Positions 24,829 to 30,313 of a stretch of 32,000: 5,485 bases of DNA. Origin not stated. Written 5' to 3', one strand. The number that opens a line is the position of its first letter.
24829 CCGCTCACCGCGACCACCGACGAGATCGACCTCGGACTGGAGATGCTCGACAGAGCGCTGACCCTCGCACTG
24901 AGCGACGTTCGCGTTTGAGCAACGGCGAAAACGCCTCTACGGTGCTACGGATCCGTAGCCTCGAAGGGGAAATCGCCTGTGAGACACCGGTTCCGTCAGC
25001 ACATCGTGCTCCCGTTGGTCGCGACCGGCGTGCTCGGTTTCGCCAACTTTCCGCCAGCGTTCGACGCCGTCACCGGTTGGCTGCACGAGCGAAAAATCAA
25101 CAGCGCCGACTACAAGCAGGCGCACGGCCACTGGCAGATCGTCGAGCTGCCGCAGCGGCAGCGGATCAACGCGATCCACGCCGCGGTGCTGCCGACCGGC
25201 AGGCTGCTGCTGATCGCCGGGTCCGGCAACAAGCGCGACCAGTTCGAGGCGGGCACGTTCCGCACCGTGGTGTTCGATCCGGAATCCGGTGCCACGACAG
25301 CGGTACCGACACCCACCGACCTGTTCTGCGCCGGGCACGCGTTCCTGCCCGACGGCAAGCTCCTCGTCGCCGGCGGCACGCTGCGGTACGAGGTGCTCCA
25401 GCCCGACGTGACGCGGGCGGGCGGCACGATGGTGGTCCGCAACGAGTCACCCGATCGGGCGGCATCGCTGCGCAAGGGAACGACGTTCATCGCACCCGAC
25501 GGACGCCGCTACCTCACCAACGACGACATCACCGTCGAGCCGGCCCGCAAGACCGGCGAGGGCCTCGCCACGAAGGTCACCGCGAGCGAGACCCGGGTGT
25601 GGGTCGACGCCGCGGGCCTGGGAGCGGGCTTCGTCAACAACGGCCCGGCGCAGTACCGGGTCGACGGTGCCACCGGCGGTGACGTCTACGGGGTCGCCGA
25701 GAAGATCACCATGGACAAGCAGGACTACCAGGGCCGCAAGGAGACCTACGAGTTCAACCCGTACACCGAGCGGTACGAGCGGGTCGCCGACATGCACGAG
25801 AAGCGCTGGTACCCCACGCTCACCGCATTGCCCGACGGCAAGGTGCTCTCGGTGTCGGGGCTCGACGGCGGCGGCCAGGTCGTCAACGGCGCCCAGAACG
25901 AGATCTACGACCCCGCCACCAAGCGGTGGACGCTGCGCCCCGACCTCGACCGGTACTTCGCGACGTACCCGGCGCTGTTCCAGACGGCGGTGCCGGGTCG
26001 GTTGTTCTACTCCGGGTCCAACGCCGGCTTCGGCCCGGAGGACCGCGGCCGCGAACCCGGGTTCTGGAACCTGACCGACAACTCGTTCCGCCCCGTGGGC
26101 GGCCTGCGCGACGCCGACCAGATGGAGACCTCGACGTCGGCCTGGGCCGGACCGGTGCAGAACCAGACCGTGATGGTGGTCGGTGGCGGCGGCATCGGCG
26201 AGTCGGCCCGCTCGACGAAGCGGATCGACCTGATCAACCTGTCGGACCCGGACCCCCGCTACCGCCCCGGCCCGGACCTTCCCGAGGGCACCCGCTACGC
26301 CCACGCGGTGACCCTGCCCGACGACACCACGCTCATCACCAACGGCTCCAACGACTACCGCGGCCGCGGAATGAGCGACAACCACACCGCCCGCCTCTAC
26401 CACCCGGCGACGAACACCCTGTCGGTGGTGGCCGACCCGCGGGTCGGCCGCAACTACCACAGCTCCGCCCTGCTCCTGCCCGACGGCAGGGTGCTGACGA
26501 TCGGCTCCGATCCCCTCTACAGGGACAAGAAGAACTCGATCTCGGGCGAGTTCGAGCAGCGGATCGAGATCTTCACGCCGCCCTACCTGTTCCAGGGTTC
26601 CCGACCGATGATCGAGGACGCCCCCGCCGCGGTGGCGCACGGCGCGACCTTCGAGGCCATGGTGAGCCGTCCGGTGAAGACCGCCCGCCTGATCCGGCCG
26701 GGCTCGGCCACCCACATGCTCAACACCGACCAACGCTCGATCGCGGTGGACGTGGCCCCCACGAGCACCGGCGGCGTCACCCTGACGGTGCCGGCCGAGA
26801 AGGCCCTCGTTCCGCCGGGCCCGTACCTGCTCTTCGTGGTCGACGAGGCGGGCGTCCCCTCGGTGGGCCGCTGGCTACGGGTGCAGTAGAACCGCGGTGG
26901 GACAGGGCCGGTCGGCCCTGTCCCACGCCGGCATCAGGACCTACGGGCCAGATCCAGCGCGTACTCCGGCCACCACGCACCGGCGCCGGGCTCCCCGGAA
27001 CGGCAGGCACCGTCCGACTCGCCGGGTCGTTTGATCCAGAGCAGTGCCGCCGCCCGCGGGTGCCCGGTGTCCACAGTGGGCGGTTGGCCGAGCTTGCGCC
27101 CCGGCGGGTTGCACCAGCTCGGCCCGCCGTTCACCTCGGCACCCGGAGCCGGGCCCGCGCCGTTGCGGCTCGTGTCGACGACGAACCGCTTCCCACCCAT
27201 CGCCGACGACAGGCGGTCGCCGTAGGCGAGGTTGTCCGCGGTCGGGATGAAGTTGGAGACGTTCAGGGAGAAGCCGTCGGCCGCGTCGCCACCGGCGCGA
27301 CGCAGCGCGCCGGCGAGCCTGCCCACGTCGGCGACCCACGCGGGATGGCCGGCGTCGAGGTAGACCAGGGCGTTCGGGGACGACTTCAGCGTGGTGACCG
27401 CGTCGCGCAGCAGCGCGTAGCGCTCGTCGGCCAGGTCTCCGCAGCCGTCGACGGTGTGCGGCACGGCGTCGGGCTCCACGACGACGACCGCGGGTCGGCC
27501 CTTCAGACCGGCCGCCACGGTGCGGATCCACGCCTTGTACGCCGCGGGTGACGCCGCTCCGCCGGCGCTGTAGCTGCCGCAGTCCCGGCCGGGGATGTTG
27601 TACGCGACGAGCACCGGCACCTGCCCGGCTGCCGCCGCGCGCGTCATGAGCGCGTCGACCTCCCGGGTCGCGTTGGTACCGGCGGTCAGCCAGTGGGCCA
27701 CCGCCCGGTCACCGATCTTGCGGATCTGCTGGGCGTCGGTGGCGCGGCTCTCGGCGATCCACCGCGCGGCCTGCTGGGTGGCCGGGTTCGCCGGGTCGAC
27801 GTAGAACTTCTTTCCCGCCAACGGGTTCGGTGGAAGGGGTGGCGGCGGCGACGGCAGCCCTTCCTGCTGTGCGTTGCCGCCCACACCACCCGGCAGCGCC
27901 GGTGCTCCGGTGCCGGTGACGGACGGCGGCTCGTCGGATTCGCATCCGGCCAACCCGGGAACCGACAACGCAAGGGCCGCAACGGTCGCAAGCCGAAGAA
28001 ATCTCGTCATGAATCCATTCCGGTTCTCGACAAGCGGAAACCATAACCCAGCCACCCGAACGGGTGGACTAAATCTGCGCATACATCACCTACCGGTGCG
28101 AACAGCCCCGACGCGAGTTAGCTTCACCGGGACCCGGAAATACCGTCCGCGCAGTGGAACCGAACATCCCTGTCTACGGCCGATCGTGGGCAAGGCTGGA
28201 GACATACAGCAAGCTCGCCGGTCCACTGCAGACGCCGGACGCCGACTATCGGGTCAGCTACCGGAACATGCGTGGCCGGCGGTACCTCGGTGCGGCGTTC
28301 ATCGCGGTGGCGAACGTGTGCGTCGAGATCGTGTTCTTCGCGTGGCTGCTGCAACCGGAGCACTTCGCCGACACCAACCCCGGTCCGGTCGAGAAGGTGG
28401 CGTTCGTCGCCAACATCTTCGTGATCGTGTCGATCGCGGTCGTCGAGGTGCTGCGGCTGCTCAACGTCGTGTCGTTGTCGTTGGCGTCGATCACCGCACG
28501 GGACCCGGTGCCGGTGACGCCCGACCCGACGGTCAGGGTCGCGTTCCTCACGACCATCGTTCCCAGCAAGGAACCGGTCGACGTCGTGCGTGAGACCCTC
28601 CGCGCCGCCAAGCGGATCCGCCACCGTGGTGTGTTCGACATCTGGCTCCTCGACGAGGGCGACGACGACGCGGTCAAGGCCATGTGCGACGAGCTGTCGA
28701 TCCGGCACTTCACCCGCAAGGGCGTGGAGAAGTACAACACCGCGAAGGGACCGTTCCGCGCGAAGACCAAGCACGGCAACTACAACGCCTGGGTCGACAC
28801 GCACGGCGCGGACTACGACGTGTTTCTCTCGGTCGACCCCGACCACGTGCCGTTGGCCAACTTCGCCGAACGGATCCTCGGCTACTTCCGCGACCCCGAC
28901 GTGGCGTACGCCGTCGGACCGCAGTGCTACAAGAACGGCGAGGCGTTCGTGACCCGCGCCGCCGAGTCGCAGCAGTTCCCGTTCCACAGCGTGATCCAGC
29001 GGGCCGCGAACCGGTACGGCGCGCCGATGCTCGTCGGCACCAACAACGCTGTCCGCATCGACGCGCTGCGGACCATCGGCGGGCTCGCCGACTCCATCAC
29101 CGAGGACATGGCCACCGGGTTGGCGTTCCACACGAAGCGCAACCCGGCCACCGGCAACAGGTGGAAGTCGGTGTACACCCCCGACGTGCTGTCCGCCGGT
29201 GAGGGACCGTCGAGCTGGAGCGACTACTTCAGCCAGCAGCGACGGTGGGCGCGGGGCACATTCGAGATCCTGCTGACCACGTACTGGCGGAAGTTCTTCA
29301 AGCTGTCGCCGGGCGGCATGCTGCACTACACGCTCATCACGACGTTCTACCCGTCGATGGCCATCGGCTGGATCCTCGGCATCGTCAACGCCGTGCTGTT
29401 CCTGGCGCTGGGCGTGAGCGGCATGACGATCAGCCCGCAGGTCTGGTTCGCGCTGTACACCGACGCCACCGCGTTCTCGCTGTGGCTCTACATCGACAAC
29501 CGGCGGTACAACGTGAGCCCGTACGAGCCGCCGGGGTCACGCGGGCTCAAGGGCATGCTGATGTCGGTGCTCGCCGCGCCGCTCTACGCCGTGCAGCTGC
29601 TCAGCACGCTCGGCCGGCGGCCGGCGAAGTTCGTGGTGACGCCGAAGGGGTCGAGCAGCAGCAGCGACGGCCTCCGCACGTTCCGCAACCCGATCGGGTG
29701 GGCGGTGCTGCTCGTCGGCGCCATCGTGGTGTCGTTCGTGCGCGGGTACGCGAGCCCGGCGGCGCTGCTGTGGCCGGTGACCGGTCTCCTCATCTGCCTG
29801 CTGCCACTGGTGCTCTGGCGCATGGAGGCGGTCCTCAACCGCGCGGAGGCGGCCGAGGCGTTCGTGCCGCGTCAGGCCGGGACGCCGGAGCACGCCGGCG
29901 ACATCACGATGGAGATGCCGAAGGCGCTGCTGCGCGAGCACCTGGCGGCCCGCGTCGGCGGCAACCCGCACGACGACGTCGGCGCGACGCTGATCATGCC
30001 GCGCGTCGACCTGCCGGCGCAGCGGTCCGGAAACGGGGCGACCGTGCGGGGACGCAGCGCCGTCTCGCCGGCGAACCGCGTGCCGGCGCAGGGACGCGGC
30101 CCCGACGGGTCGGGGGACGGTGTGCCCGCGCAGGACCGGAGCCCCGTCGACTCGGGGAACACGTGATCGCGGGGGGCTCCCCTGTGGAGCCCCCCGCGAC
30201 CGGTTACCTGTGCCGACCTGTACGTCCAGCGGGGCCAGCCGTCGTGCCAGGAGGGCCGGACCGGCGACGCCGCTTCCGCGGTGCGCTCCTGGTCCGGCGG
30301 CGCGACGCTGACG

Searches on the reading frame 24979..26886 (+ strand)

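Call 17: search_protein_families(library=pfam, proteins=[window:24979-26886:+], max_evalue=0.001)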
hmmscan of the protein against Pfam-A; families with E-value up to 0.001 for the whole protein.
window:24979-26886:+ (636 aa): 5 families
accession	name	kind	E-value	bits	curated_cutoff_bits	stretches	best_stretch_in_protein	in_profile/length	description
PF21110.3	GlxA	-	8.7e-26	91.1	27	1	146-243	1-105/105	GlxA beta barrel domain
PF09118.17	GO-like_E_set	-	4.8e-22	78.6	25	1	542-635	1-100/100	Galactose oxidase-like, Early set domain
PF13964.12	Kelch_6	-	6e-11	42.4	25.3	0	276-322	2-45/50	Kelch motif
PF07646.21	Kelch_2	-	7.1e-10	38.8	21.3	1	276-323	1-47/48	Kelch motif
PF07250.17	Glyoxal_oxid_N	-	1e-08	35.2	37.5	0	94-134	46-86/243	Glyoxal oxidase N-terminus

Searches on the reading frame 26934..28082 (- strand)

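Call 17: search_protein_families(library=pfam, proteins=[window:26934-28082:-], max_evalue=0.001)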
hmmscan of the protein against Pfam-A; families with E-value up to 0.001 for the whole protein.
window:26934-28082:- (382 aa): 1 family
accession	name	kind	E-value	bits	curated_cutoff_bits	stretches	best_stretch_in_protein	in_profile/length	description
PF01341.22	Glyco_hydro_6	-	1.8e-65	222.2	27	1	103-365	3-302/305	Glycosyl hydrolases family 6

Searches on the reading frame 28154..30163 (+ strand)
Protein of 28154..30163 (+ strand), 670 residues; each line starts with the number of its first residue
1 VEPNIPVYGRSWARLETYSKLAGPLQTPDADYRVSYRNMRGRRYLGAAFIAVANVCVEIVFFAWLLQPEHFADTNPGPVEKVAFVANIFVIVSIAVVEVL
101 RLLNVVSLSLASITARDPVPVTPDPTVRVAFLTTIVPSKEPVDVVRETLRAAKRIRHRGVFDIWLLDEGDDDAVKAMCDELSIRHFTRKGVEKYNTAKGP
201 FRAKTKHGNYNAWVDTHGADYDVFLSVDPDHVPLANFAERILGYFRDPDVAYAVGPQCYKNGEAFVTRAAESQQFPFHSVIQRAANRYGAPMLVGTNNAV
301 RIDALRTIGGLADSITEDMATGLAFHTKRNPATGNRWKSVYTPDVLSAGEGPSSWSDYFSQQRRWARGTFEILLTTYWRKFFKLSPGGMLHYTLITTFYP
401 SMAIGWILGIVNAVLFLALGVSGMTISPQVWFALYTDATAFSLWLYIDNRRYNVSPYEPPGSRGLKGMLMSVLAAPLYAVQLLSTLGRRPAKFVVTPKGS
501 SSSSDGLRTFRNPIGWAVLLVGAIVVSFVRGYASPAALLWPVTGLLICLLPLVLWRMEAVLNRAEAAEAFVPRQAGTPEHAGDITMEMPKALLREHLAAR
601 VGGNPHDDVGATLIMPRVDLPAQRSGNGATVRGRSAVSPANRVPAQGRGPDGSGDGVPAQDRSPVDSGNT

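Call 17: search_protein_families(library=pfam, proteins=[window:28154-30163:+], max_evalue=0.001)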
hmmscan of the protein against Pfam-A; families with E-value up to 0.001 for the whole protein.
window:28154-30163:+ (670 aa): 5 families
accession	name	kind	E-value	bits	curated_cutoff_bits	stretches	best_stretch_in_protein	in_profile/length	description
PF13632.12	Glyco_trans_2_3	-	1.3e-15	58.2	27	1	225-417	3-197/198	Glycosyl transferase family group 2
PF13641.12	Glyco_tranf_2_3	-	1.9e-09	38.3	27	1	133-368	4-230/230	Glycosyltransferase like family 2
PF13506.12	Glyco_transf_21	-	5.9e-08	32.8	21.7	1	218-367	28-174/174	Glycosyl transferase family 21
PF00535.33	Glycos_transf_2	-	1.4e-06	28.7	23.3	1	135-308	3-167/168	Glycosyl transferase family 2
PF03552.20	Cellulose_synt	-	0.00023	20.3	24.7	1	307-377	414-479/722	Cellulose synthase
